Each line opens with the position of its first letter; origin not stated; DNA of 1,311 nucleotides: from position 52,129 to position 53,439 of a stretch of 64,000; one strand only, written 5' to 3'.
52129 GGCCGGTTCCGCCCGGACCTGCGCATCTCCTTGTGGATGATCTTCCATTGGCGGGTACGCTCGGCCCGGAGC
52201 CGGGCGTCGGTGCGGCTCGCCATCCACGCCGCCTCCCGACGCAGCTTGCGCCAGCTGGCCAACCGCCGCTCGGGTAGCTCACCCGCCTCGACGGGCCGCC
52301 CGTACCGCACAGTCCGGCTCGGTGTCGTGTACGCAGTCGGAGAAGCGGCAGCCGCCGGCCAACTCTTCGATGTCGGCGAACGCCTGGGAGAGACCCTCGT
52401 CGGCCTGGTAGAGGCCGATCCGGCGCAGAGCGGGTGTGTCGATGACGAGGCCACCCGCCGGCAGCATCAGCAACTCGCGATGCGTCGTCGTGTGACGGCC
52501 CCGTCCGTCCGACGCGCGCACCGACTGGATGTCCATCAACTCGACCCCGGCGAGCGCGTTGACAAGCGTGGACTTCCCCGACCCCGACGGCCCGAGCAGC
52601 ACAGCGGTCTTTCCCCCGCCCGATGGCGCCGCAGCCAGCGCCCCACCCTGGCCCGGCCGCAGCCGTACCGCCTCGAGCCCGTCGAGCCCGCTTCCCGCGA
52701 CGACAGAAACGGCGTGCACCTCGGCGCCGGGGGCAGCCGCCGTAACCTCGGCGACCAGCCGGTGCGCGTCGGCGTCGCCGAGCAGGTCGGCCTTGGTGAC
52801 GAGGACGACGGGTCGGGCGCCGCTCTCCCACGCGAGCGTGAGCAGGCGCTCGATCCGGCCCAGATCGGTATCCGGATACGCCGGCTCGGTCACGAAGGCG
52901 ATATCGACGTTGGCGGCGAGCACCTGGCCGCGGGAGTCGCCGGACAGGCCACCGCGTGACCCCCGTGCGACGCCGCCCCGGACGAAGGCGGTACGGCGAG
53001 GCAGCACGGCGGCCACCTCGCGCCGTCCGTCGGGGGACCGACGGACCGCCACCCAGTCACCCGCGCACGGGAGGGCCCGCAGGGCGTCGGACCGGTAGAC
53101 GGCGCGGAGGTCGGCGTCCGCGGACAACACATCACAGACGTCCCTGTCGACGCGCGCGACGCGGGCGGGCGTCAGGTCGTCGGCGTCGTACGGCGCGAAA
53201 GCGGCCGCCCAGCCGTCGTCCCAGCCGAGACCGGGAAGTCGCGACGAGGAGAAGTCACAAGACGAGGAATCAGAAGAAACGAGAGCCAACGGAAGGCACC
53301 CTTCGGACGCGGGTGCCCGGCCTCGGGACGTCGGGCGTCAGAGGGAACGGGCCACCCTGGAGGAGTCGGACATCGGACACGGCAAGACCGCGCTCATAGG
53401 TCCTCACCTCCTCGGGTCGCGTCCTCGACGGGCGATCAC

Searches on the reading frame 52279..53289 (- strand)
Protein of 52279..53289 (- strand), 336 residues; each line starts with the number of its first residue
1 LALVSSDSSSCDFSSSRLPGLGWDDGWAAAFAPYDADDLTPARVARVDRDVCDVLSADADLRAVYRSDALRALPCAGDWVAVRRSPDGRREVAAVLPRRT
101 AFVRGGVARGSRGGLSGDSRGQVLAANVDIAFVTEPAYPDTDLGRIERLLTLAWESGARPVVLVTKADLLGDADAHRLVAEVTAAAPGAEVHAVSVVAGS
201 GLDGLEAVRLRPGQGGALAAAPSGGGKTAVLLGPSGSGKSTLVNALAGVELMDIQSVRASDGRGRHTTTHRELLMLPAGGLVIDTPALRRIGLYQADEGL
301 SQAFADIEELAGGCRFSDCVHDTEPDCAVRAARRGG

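Call 7: find_homologous_proteins(query=window:52279-53289:-)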
Query window:52279-53289:- (336 aa): 6874 proteins with E <= 0.001 among 8000 candidates; the best 120 are listed.
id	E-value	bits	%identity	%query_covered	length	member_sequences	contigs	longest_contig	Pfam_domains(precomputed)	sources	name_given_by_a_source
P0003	4.5e-154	531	79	94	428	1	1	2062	PF01926.30,PF00005.34,PF03193.23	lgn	-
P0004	3.0e-118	413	66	98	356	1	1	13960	PF01926.30,PF00005.34,PF03193.23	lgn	-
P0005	2.4e-111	390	63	99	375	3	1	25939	PF01926.30,PF00005.34,PF03193.23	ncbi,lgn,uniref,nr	ncbi:ribosome small subunit-dependent GTPase A [Actinomadura sp. HBU206391]|uniref:ribosome small su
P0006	3.0e-111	390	63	98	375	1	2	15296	PF01926.30,PF00005.34,PF03193.23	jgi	jgi:ribosome biogenesis GTPase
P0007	4.8e-111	389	65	95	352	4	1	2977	PF01926.30,PF03193.23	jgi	jgi:ribosome biogenesis GTPase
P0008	5.1e-111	389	63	98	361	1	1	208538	PF01926.30,PF00005.34,PF03193.23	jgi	jgi:ribosome biogenesis GTPase / thiamine phosphate phosphatase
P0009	2.2e-110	387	63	92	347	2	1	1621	PF01926.30,PF00005.34,PF03193.23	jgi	jgi:ribosome biogenesis GTPase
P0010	3.5e-110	386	63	93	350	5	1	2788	PF01926.30,PF03193.23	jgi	jgi:ribosome biogenesis GTPase / thiamine phosphate phosphatase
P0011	5.0e-110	386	64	97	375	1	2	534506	PF01926.30,PF00005.34,PF03193.23,PF13191.13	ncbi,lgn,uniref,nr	ncbi:ribosome small subunit-dependent GTPase A [Actinomadura alba]|uniref:Small ribosomal subunit bi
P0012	6.0e-110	385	64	93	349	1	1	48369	PF01926.30,PF03193.23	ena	-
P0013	1.2e-109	384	65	96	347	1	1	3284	PF01926.30,PF00005.34,PF03193.23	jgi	jgi:ribosome biogenesis GTPase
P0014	1.6e-109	384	62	96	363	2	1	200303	PF01926.30,PF00005.34,PF03193.23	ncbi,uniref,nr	ncbi:ribosome small subunit-dependent GTPase A [Actinomadura craniellae]|uniref:Small ribosomal subu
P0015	2.6e-109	383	64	92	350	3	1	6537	PF01926.30,PF00005.34,PF03193.23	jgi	-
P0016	4.7e-109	383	61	93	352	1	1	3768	PF01926.30,PF03193.23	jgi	jgi:ribosome biogenesis GTPase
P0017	5.1e-109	382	65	93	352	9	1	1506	PF01926.30,PF00005.34,PF03193.23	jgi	jgi:ribosome biogenesis GTPase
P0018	1.1e-108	381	63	94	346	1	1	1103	PF01926.30,PF00005.34,PF03193.23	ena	-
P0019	1.5e-108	381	63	94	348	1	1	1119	PF01926.30,PF03193.23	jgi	jgi:ribosome biogenesis GTPase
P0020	2.1e-108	380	65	92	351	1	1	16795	PF01926.30,PF03193.23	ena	-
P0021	2.6e-108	380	65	92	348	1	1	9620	PF01926.30,PF03193.23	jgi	-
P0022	3.8e-108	380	63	94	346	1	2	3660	PF01926.30,PF03193.23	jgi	jgi:ribosome biogenesis GTPase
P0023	4.7e-108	379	63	95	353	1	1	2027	PF01926.30,PF00005.34,PF03193.23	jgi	jgi:ribosome biogenesis GTPase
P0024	1.0e-107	378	63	94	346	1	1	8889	PF01926.30,PF00005.34,PF03193.23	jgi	jgi:ribosome biogenesis GTPase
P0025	1.4e-107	378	62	93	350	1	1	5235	PF01926.30,PF03193.23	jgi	-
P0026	1.5e-106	374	62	96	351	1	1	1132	PF01926.30,PF03193.23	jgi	jgi:ribosome biogenesis GTPase / thiamine phosphate phosphatase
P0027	2.6e-106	374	62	92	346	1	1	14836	PF01926.30,PF03193.23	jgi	jgi:ribosome biogenesis GTPase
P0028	3.3e-106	373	62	92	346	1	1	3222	PF01926.30,PF03193.23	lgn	-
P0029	4.3e-106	373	62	94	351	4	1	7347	PF01926.30,PF00005.34,PF03193.23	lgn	-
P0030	5.4e-106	373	61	93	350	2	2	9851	PF01926.30,PF03193.23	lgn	-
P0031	9.4e-106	372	62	95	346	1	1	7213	PF01926.30,PF00350.30,PF03193.23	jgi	jgi:ribosome biogenesis GTPase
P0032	1.2e-105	371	62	94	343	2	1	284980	PF01926.30,PF00005.34,PF03193.23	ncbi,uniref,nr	ncbi:ribosome small subunit-dependent GTPase A [Actinomadura sp. DC4]|uniref:ribosome small subunit-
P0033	2.9e-105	370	62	95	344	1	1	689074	PF01926.30,PF00350.30,PF03193.23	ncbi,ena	-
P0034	1.3e-104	368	62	94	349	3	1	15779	PF01926.30,PF00005.34,PF03193.23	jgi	jgi:ribosome biogenesis GTPase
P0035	1.5e-104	368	61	96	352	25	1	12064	PF01926.30,PF03193.23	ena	-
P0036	2.1e-104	367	62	94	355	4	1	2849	PF01926.30,PF03193.23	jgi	jgi:ribosome biogenesis GTPase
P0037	6.6e-104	366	62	94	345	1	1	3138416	PF01926.30,PF03193.23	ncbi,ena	-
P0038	1.1e-103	365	61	94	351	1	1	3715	PF01926.30,PF03193.23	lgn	-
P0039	3.2e-103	363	61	94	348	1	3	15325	PF01926.30,PF03193.23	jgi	jgi:ribosome biogenesis GTPase / thiamine phosphate phosphatase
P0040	4.2e-103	363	60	95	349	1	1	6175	PF01926.30,PF03193.23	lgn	-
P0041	2.2e-102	361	60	96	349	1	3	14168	PF01926.30,PF03193.23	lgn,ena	-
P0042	6.7e-102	359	61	95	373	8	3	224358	PF01926.30,PF03193.23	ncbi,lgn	ncbi:ribosome small subunit-dependent GTPase A [Streptosporangium sandarakinum]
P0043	7.2e-102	359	61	95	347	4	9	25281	PF01926.30,PF03193.23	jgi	jgi:ribosome biogenesis GTPase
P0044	9.7e-102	359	62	94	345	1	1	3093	PF01926.30,PF03193.23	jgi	jgi:ribosome biogenesis GTPase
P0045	1.3e-101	358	60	95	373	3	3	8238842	PF01926.30,PF03193.23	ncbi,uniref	ncbi:ribosome small subunit-dependent GTPase A [Streptosporangium sandarakinum]|uniref:ribosome smal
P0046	1.6e-101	358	61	95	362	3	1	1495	PF01926.30,PF00005.34,PF03193.23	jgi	jgi:ribosome biogenesis GTPase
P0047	1.8e-101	358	60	94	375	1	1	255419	PF01926.30,PF03193.23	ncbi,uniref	ncbi:ribosome small subunit-dependent GTPase A [Streptosporangium sp. NPDC002721]|uniref:ribosome sm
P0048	2.2e-101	357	62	95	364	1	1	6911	PF01926.30,PF00005.34,PF03193.23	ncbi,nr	ncbi:MAG TPA: ribosome small subunit-dependent GTPase A [Thermomonospora sp.]|nr:ribosome small subu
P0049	4.9e-101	356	59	95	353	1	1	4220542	PF01926.30,PF00005.34,PF03193.23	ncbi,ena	-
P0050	7.9e-101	356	59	95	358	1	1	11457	PF01926.30,PF00005.34,PF03193.23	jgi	jgi:ribosome biogenesis GTPase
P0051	8.5e-101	355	60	94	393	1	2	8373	PF01926.30,PF03193.23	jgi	jgi:ribosome biogenesis GTPase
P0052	1.5e-100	355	62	95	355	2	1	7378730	PF01926.30,PF00005.34,PF03193.23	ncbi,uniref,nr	ncbi:ribosome small subunit-dependent GTPase A [Thermomonospora cellulosilytica]|uniref:Small riboso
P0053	3.9e-100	353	61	96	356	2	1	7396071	PF01926.30,PF00005.34,PF03193.23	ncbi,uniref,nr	ncbi:ribosome biogenesis GTPase [Thermomonospora umbrina]|uniref:Small ribosomal subunit biogenesis 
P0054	9.6e-100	352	59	93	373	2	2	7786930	PF01926.30,PF03193.23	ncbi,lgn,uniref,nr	ncbi:ribosome biogenesis GTPase [Streptosporangium becharense]|uniref:Small ribosomal subunit biogen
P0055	3.1e-99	350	59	94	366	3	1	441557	PF01926.30,PF03193.23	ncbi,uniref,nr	ncbi:ribosome small subunit-dependent GTPase A [Microbispora siamensis]|uniref:Small ribosomal subun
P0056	3.8e-99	350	57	99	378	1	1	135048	PF01926.30,PF00005.34,PF03193.23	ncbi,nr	ncbi:ribosome small subunit-dependent GTPase A [Microbispora sp. KK1-11]|nr:ribosome small subunit-d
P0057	5.0e-99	350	59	94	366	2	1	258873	PF01926.30,PF00005.34,PF03193.23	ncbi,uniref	ncbi:ribosome small subunit-dependent GTPase A [Nonomuraea sp. NPDC050663]|uniref:ribosome small sub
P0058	8.2e-99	349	59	96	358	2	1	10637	PF01926.30,PF00005.34,PF03193.23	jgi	-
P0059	1.1e-98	349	59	95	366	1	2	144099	PF01926.30,PF00005.34,PF03193.23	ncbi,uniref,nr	ncbi:ribosome small subunit-dependent GTPase A [Sphaerisporangium corydalis]|uniref:Small ribosomal 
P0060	1.3e-98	348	57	99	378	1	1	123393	PF01926.30,PF03193.23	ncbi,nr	ncbi:ribosome small subunit-dependent GTPase A [Microbispora sp. GKU 823]|nr:ribosome small subunit-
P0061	2.1e-98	348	59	94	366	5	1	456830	PF01926.30,PF00005.34,PF03193.23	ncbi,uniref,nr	ncbi:ribosome small subunit-dependent GTPase A [Microbispora catharanthi]|uniref:ribosome small subu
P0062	3.3e-98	347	57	97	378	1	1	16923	PF01926.30,PF03193.23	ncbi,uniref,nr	ncbi:ribosome small subunit-dependent GTPase A [Spongiactinospora sp. TRM90649]|uniref:ribosome smal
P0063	4.1e-98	347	58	95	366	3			PF01926.30,PF00005.34,PF03193.23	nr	nr:ribosome small subunit-dependent GTPase A [Sphaerisporangium perillae]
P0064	4.4e-98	347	59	94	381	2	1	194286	PF01926.30,PF03193.23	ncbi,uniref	ncbi:ribosome small subunit-dependent GTPase A [Streptosporangium sp. NPDC023615]|uniref:ribosome sm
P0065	9.4e-98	345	60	95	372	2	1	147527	PF01926.30,PF03193.23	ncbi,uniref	ncbi:ribosome small subunit-dependent GTPase A [Planomonospora alba]|uniref:Small ribosomal subunit 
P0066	1.2e-97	345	59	95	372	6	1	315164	PF01926.30,PF03193.23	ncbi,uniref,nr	ncbi:ribosome small subunit-dependent GTPase A [Planomonospora sp. ID82291]|uniref:ribosome small su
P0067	4.7e-97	343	58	98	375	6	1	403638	PF01926.30,PF03193.23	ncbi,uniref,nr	ncbi:ribosome small subunit-dependent GTPase A [Planobispora longispora]|uniref:ribosome small subun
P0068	4.9e-97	343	58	95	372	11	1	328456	PF01926.30,PF03193.23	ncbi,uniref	ncbi:ribosome small subunit-dependent GTPase A [Streptosporangium saharense]|uniref:ribosome small s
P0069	6.5e-97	343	59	94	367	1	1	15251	PF01926.30,PF03193.23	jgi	jgi:ribosome biogenesis GTPase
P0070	6.8e-97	343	59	94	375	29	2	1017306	PF01926.30,PF03193.23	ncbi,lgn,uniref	ncbi:ribosome small subunit-dependent GTPase A [Streptosporangium sp. NPDC049304]|uniref:ribosome sm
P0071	8.6e-97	342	65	84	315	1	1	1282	PF01926.30,PF00005.34,PF00350.30,PF03193.23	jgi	jgi:ribosome biogenesis GTPase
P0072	8.6e-97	342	58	97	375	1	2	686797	PF01926.30,PF00005.34,PF03193.23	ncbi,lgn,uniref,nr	ncbi:ribosome biogenesis GTPase [Thermocatellispora tengchongensis]|uniref:Small ribosomal subunit b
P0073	9.4e-97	342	56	99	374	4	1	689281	PF01926.30,PF00005.34,PF03193.23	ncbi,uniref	ncbi:ribosome small subunit-dependent GTPase A [Microtetraspora glauca]|uniref:Small ribosomal subun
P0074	1.2e-96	342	57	96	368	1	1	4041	PF01926.30,PF00005.34,PF03193.23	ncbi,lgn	-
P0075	1.2e-96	342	61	92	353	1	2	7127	PF01926.30,PF00005.34,PF03193.23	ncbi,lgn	-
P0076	1.6e-96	341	58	95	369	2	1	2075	PF01926.30,PF03193.23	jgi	jgi:ribosome biogenesis GTPase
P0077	1.6e-96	341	55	98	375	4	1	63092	PF01926.30,PF03193.23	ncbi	-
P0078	2.0e-96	341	58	94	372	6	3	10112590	PF01926.30,PF03193.23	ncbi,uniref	ncbi:ribosome small subunit-dependent GTPase A [Streptosporangium amethystogenes subsp. fukuiense]|u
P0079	2.6e-96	341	58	95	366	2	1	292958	PF01926.30,PF00005.34,PF03193.23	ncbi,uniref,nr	ncbi:ribosome small subunit-dependent GTPase A [Thermoactinospora rubra]|uniref:ribosome small subun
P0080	3.0e-96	340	59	94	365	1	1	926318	PF01926.30,PF00005.34,PF03193.23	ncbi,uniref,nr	ncbi:ribosome small subunit-dependent GTPase A [Bailinhaonella thermotolerans]|uniref:Small ribosoma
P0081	3.2e-96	340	57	93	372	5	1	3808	PF01926.30,PF03193.23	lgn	-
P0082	3.6e-96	340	57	98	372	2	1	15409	PF01926.30,PF03193.23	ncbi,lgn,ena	-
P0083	3.7e-96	340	57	96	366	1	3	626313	PF01926.30,PF03193.23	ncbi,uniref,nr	ncbi:putative ribosome biogenesis GTPase RsgA [Sphaerisporangium melleum]|uniref:Small ribosomal sub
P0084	4.5e-96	340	58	97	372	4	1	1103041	PF01926.30,PF03193.23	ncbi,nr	ncbi:ribosome small subunit-dependent GTPase A [Planomonospora sp. ID67723]|nr:ribosome small subuni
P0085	5.4e-96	340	58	94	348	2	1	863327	PF01926.30,PF03193.23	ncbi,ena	-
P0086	5.8e-96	340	55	96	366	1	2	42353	PF01926.30,PF03193.23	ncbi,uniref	ncbi:ribosome small subunit-dependent GTPase A [Sphaerisporangium aureirubrum]|uniref:Small ribosoma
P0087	6.4e-96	339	58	94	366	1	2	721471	PF03193.23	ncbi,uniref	ncbi:ribosome small subunit-dependent GTPase A [Nonomuraea sp. NPDC050310]|uniref:ribosome small sub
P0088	7.2e-96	339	57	98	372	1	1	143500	PF01926.30,PF03193.23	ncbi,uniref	ncbi:ribosome small subunit-dependent GTPase A [Streptosporangium sp. NPDC051023]|uniref:ribosome sm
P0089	7.3e-96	339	61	95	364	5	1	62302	PF01926.30,PF00005.34,PF03193.23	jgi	-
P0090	9.6e-96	339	57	96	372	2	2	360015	PF01926.30,PF03193.23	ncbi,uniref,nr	ncbi:ribosome small subunit-dependent GTPase A [Planobispora siamensis]|uniref:Small ribosomal subun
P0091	1.1e-95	339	58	94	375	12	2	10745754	PF01926.30,PF03193.23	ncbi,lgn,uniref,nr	ncbi:ribosome small subunit-dependent GTPase A [Streptosporangium sp. NBC_01495]|uniref:ribosome sma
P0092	1.2e-95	339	58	91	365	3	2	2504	PF01926.30,PF00005.34,PF03193.23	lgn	-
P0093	1.6e-95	338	57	97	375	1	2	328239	PF01926.30,PF03193.23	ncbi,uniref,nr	ncbi:ribosome small subunit-dependent GTPase A [Planobispora takensis]|uniref:ribosome small subunit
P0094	1.7e-95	338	57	95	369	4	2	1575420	PF01926.30,PF03193.23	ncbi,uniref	ncbi:ribosome small subunit-dependent GTPase A [Sphaerisporangium krabiense]|uniref:ribosome small s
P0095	1.8e-95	338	60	94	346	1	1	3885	PF03193.23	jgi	jgi:ribosome biogenesis GTPase / thiamine phosphate phosphatase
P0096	2.1e-95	338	57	96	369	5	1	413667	PF01926.30,PF03193.23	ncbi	ncbi:ribosome small subunit-dependent GTPase A [Sphaerisporangium sp. NPDC004334]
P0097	2.1e-95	338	58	95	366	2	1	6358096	PF01926.30,PF00005.34,PF03193.23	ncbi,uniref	ncbi:ribosome small subunit-dependent GTPase A [Actinomadura luzonensis]|uniref:ribosome small subun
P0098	2.1e-95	338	59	94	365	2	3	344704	PF01926.30,PF03193.23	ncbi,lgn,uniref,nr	ncbi:ribosome small subunit-dependent GTPase A [Nonomuraea cavernae]|uniref:Small ribosomal subunit 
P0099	2.6e-95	337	58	91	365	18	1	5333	PF01926.30,PF03193.23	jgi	jgi:ribosome biogenesis GTPase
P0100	3.2e-95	337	53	94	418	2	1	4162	PF01926.30,PF03193.23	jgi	jgi:ribosome biogenesis GTPase / thiamine phosphate phosphatase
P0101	3.2e-95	337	58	91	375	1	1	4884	PF01926.30,PF03193.23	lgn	-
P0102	4.5e-95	337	59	91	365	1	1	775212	PF01926.30,PF03193.23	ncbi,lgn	ncbi:ribosome small subunit-dependent GTPase A [Nonomuraea sp. NPDC003214]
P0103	5.8e-95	336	58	98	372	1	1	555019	PF01926.30,PF03193.23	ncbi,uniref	ncbi:ribosome small subunit-dependent GTPase A [Streptosporangium sp. NPDC051022]|uniref:ribosome sm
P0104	6.4e-95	336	59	93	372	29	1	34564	PF01926.30,PF03193.23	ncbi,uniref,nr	ncbi:ribosome biogenesis GTPase [Streptosporangium canum]|uniref:Small ribosomal subunit biogenesis 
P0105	9.8e-95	336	59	88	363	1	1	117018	PF01926.30,PF00005.34,PF03193.23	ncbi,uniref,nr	ncbi:ribosome small subunit-dependent GTPase A [Rhizohabitans arisaemae]|uniref:ribosome small subun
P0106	1.1e-94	335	56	94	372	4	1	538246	PF01926.30,PF03193.23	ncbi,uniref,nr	ncbi:ribosome small subunit-dependent GTPase A [Spongiactinospora rosea]|uniref:Small ribosomal subu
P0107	1.2e-94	335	59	91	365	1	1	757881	PF01926.30,PF03193.23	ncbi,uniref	ncbi:ribosome small subunit-dependent GTPase A [Nonomuraea sp. ATR24]|uniref:ribosome small subunit-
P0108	1.3e-94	335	59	91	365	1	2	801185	PF01926.30,PF03193.23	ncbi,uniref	ncbi:ribosome small subunit-dependent GTPase A [Nonomuraea sp. NPDC023979]|uniref:ribosome small sub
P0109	1.3e-94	335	57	93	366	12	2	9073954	PF01926.30,PF03193.23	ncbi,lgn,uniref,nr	ncbi:Putative ribosome biogenesis GTPase RsgA [Nonomuraea coxensis DSM 45129]|uniref:Small ribosomal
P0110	1.5e-94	335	57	96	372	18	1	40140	PF01926.30,PF03193.23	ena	-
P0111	1.7e-94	335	58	94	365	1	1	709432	PF01926.30,PF03193.23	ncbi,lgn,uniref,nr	ncbi:ribosome small subunit-dependent GTPase A [Nonomuraea jiangxiensis]|uniref:Small ribosomal subu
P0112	1.7e-94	335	57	96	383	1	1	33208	PF01926.30,PF03193.23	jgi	jgi:ribosome biogenesis GTPase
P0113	1.9e-94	335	58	94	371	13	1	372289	PF01926.30,PF03193.23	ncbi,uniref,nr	ncbi:ribosome small subunit-dependent GTPase A [Microbispora sp. H13382]|uniref:ribosome small subun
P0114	1.9e-94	335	59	88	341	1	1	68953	PF01926.30,PF00005.34,PF03193.23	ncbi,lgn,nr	ncbi:MAG: ribosome-associated GTPase [Sphaerisporangium sp.]|nr:ribosome-associated GTPase [Sphaeris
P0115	2.1e-94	334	57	93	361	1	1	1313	PF01926.30,PF03193.23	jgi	jgi:ribosome biogenesis GTPase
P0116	2.5e-94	334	58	90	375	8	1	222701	PF01926.30,PF03193.23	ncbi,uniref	ncbi:ribosome small subunit-dependent GTPase A [Nonomuraea muscovyensis]|uniref:ribosome small subun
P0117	3.7e-94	334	56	94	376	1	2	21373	PF01926.30,PF03193.23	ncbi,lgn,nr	ncbi:MAG: ribosome small subunit-dependent GTPase A [Microbispora sp.]|nr:ribosome small subunit-dep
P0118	4.8e-94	333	58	94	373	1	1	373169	PF01926.30,PF03193.23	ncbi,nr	ncbi:putative ribosome biogenesis GTPase RsgA [Streptosporangium violaceochromogenes]|nr:putative ri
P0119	5.8e-94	333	57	93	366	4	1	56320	PF01926.30,PF00005.34,PF03193.23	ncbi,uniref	ncbi:ribosome small subunit-dependent GTPase A [Sphaerisporangium sp. B11E5]|uniref:ribosome small s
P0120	6.7e-94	333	56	95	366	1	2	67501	PF01926.30,PF00005.34,PF03193.23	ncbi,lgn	-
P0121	7.0e-94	333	56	96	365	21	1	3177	PF01926.30,PF03193.23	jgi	jgi:ribosome biogenesis GTPase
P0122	8.9e-94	332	58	94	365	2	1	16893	PF01926.30,PF03193.23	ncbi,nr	ncbi:MAG: ribosome small subunit-dependent GTPase A [Nonomuraea sp.]|nr:ribosome small subunit-depen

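Call 14: find_encoding_contigs(protein=P0003, flank=5000, max_places=6)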
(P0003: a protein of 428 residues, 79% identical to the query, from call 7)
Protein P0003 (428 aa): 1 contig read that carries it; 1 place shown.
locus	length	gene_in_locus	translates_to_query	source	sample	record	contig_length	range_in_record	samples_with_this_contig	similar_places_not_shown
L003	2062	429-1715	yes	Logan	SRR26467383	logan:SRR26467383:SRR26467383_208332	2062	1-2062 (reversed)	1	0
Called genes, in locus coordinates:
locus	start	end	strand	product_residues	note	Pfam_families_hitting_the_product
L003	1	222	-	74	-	?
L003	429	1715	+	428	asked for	PF03193:RsgA_GTPase, PF00005:ABC_tran (weak), PF01926:MMR_HSR1 (weak)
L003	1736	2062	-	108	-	?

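Call 46: search_protein_families(library=pfam, proteins=[window:52279-53289:-], max_evalue=0.1)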
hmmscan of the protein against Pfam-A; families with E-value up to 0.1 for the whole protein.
window:52279-53289:- (336 aa): 18 families
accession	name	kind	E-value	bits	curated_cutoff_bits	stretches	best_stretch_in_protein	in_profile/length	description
PF03193.22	RsgA_GTPase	-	1.3e-35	123.2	30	1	120-293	15-173/174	RsgA GTPase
PF00005.33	ABC_tran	-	1.7e-05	25.9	25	1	226-257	11-42/137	ABC transporter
PF01926.29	MMR_HSR1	-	6.4e-05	23.5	21.9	1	229-309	2-75/113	50S ribosome-binding GTPase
PF13555.12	AAA_29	-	0.00029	21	27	1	226-247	23-43/61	P-loop containing region of AAA domain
PF13191.12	AAA_16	-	0.00043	21.3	32.6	1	217-247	15-45/167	AAA ATPase domain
PF00009.33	GTP_EFTU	-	0.00049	20.2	26.5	1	146-206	110-174/188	Elongation factor Tu GTP binding domain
PF10662.15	PduV-EutP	-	0.0018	18.6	21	0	228-252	3-27/143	Ethanolamine utilisation - propanediol utilisation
PF13604.12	AAA_30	-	0.0084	16.3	27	1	210-247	2-39/191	AAA domain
PF13521.12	AAA_28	-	0.013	16.2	27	1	230-248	3-21/164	AAA domain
PF25199.1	nSTAND_NTPase5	-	0.013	15.7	34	1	219-247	34-62/145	Novel STAND NTPase 5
PF20703.3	nSTAND1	-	0.015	15.4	27.1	1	228-245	35-52/379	Novel STAND NTPase 1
PF13304.12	AAA_21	-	0.017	15.6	27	1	229-248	2-21/304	AAA domain, putative AbiEii toxin, Type IV TA system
PF13671.12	AAA_33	-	0.033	14.9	27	1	230-248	3-21/143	AAA domain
PF00350.29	Dynamin_N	-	0.055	13.9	27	1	230-252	2-24/168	Dynamin family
PF00735.24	Septin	-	0.057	13.1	26.2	1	228-266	6-44/280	Septin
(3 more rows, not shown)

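Call 73: predict_structure(alignment_id=A2)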
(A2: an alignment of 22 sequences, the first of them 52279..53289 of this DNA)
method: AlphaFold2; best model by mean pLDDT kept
length: 336 residues; sequences in the alignment: 22
mean_pLDDT: 62.0   pTM: 0.62
mean pLDDT of the five models: 62.0, 53.4, 52.8, 52.7, 52.4
residues with pLDDT >= 90: 22; 70-90: 131; 50-70: 62; < 50: 121
segments of 3 or more residues with pLDDT < 50: 1-23, 105-123, 198-204, 206-225, 254-270, 286-317
pLDDT, mean of each block of 10 residues (from residue 1): 33 40 56 78 80 82 84 79 91 80 45 32 65 82 80 78 85 89 89 66 48 36 55 73 69 44 33 59 48 32 40 45 55 50
secondary structure, 60 per line:
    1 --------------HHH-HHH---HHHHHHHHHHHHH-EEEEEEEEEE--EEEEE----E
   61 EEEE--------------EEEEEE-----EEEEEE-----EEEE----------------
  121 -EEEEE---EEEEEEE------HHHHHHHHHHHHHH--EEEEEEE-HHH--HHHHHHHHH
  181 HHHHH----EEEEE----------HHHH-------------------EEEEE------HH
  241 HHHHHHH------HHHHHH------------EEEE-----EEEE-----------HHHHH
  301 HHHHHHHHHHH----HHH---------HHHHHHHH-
elements in order: H25-37 E39-48 E51-55 E60-64 E79-84 E90-95 E101-104 E122-126 E130-136 H143-156 E159-165 H172-185 E190-194 H205-208 E228-232 H239-247 H254-259 E272-275 E281-284 H296-311 H328-335
